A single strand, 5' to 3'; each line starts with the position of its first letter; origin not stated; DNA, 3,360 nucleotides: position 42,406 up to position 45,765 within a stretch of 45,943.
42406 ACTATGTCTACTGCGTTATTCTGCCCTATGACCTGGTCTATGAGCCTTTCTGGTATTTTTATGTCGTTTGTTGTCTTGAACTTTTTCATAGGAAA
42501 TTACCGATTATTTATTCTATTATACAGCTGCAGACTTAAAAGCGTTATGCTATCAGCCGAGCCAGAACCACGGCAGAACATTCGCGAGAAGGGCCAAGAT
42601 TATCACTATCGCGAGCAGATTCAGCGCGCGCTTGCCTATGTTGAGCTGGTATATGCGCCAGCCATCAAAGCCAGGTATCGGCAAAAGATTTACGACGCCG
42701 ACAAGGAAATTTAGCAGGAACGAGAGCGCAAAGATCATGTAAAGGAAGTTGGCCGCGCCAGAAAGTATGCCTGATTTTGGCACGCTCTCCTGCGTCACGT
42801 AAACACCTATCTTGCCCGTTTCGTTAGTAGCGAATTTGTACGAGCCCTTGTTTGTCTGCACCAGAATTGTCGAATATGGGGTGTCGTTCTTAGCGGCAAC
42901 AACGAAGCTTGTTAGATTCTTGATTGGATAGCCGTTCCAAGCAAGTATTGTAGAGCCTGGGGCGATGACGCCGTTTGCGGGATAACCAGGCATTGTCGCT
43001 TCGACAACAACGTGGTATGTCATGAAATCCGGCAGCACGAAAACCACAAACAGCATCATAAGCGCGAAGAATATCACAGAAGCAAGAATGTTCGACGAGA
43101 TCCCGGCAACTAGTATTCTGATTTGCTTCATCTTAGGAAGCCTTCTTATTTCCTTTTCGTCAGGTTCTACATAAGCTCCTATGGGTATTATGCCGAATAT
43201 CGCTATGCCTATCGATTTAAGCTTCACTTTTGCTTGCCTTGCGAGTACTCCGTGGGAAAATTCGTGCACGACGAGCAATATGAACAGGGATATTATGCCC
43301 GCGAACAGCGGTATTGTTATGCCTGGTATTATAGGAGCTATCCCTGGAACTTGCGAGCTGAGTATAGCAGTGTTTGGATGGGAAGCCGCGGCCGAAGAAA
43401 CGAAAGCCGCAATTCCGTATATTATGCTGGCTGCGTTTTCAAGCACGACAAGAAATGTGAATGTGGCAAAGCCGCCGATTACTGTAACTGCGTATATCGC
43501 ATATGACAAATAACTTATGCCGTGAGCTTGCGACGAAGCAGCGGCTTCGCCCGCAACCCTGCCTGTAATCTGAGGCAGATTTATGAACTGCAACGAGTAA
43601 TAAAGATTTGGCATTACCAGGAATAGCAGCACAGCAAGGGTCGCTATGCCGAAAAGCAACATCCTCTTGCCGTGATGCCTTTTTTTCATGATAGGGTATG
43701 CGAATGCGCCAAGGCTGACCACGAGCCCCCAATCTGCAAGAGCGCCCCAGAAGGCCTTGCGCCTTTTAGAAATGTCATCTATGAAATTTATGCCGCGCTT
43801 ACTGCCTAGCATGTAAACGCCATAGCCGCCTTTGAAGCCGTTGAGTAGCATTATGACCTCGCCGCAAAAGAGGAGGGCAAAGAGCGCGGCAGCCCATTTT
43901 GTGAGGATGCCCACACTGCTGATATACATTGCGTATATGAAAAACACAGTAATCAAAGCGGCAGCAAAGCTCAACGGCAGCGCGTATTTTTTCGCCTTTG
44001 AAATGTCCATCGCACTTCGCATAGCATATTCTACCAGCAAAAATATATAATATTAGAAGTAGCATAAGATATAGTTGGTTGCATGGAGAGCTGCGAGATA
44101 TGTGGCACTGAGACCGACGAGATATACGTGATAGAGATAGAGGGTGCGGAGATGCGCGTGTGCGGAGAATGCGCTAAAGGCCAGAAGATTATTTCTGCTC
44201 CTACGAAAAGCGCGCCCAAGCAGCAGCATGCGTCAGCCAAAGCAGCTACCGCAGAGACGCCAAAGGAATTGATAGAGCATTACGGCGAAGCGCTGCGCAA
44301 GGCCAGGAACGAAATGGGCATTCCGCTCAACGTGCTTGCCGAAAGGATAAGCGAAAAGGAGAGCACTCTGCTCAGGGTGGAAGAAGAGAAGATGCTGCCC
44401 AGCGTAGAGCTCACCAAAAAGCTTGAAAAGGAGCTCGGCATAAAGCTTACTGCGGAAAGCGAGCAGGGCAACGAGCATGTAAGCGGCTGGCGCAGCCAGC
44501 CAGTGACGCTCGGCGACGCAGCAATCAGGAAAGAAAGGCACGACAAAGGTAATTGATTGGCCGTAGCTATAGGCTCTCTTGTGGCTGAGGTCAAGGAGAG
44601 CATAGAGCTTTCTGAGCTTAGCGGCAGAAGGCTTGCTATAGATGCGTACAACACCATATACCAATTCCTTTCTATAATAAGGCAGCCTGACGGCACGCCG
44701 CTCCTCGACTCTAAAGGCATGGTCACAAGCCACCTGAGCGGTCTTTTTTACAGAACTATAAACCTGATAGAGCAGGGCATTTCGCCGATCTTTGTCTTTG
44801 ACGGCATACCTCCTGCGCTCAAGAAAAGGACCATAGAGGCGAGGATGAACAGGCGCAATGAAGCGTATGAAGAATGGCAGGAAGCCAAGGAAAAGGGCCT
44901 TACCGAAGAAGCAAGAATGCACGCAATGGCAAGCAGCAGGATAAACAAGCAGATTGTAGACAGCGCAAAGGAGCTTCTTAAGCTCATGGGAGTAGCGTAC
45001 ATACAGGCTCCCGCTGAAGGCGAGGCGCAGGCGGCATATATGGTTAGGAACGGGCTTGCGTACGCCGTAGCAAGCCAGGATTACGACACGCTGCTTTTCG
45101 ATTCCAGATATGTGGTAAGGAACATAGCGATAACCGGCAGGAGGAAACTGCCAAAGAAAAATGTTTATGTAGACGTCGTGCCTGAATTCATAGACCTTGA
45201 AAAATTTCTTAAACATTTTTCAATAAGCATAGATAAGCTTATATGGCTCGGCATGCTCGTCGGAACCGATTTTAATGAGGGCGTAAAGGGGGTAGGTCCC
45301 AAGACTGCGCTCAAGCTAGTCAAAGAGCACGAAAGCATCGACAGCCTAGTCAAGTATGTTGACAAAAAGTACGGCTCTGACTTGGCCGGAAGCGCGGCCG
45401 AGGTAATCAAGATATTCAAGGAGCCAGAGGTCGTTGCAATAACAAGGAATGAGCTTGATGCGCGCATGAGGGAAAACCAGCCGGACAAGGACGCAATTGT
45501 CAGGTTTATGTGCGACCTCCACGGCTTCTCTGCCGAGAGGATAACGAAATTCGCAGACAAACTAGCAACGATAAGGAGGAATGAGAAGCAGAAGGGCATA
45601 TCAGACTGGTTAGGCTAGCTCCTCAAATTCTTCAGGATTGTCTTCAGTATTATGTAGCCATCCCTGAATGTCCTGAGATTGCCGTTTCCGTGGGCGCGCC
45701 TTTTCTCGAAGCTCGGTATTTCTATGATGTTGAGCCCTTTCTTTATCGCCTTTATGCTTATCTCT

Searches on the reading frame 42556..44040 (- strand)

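Call 9: search_protein_families(library=pfam, proteins=[window:42556-44040:-], max_evalue=0.001)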
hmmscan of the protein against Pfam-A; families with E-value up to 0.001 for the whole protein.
window:42556-44040:- (495 aa): 1 family
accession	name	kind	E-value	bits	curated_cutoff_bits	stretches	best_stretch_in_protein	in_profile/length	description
PF02163.28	Peptidase_M50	-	1.4e-23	83.8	27.2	1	248-469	2-195/221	Peptidase family M50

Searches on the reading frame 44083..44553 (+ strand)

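Call 9: search_protein_families(library=pfam, proteins=[window:44083-44553:+], max_evalue=0.001)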
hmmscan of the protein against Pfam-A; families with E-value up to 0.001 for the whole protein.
window:44083-44553:+ (157 aa): 2 families
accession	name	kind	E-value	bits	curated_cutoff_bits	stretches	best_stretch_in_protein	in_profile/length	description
PF24250.1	HVO_2718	-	1.8e-06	28.2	30.3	0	2-44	16-58/173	Transcription regulator HVO_2718-like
PF01381.28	HTH_3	-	2e-06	28.2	23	1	71-123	1-53/55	Helix-turn-helix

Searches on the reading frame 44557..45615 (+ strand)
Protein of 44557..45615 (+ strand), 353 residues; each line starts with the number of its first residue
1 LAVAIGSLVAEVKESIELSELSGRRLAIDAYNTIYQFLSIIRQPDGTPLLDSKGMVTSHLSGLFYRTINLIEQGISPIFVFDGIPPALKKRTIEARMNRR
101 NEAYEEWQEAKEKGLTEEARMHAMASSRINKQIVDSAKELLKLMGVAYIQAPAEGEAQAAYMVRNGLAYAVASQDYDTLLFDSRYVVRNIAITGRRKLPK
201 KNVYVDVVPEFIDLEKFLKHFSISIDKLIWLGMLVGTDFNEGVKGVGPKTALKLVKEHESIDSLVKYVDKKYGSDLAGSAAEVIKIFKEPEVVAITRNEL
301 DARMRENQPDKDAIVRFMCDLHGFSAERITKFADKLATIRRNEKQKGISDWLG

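Call 9: search_protein_families(library=pfam, proteins=[window:44557-45615:+], max_evalue=0.001)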
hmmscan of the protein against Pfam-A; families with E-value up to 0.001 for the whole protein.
window:44557-45615:+ (353 aa): 3 families
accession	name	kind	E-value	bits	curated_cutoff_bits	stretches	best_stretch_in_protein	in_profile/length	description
PF00867.23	XPG_I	-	3.6e-23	82.2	24.9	1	145-238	1-89/89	XPG I-region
PF00752.23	XPG_N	-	4.3e-21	75.7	22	1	7-103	8-101/101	XPG N-terminal domain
PF01367.25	5_3_exonuc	-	7.6e-07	30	40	1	241-277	21-61/97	5'-3' exonuclease, C-terminal SAM fold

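Call 62: find_encoding_contigs(protein=window:44557-45615:+, flank=10000, max_places=2)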
Protein window:44557-45615:+ (353 aa): 9 contigs read that carry it; 2 places shown.
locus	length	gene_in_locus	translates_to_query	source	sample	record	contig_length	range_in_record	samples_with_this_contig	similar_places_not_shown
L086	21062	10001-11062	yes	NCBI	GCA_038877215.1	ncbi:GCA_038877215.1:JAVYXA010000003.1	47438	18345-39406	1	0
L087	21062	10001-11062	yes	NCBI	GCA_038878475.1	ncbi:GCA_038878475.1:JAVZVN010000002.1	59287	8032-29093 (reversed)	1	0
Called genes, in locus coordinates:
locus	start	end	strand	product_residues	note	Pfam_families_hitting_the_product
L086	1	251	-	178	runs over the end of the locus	PF00293:NUDIX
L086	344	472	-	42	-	-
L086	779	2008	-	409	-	PF00155:Aminotran_1_2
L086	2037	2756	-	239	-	PF01902:Diphthami_syn_2_N, PF28410:Diphthami_syn_2_C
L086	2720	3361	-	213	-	PF00730:HhH-GPD, PF00633:HHH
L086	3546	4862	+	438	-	PF00437:T2SSE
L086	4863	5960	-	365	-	PF04406:TP6A_N, PF20768:Topo_VI_alpha, PF21180:TOP6A-Spo11_Toprim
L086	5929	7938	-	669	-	PF00493:MCM (faint), PF01078:Mg_chelatase, PF05496:RuvB_N (faint), PF00004:AAA (faint), PF20720:nSTAND3 (weak), PF00158:Sigma54_activat, PF05362:Lon_C, PF13541:ChlI, +5 more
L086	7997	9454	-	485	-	PF02163:Peptidase_M50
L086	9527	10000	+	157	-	PF26602:HVO_2718_N, PF24250:HVO_2718 (faint), PF01381:HTH_3 (weak)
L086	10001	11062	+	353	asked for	PF00752:XPG_N, PF00867:XPG_I, PF01367:5_3_exonuc (weak)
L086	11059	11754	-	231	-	PF00535:Glycos_transf_2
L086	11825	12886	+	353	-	PF04055:Radical_SAM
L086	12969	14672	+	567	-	PF02543:Carbam_trans_N, PF16861:Carbam_trans_C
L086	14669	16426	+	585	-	PF13231:PMT_2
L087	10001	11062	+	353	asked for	PF00752:XPG_N, PF00867:XPG_I, PF01367:5_3_exonuc (weak)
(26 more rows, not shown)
